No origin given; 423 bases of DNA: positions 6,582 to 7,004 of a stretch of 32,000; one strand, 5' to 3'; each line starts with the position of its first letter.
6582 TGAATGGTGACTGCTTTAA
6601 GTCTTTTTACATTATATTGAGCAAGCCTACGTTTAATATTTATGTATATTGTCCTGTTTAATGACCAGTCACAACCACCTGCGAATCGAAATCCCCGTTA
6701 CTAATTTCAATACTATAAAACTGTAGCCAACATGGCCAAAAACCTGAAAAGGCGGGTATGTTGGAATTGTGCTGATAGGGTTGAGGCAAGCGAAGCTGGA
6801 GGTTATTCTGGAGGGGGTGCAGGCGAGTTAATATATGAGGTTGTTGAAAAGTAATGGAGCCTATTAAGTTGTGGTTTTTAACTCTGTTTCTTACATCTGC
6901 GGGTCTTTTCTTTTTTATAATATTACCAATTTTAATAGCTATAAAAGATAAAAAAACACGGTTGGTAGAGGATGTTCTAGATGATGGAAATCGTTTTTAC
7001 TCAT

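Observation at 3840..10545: AT-rich orphan-gene island between gcvP and an AI-2E transporter gene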

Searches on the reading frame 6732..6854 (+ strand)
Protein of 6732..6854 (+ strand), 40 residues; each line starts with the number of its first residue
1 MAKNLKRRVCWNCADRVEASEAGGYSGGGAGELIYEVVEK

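Call 21: search_protein_families(library=pfam, proteins=[window:6732-6854:+], max_evalue=0.1)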
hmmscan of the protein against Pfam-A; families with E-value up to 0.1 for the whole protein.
window:6732-6854:+ (40 aa): 0 families
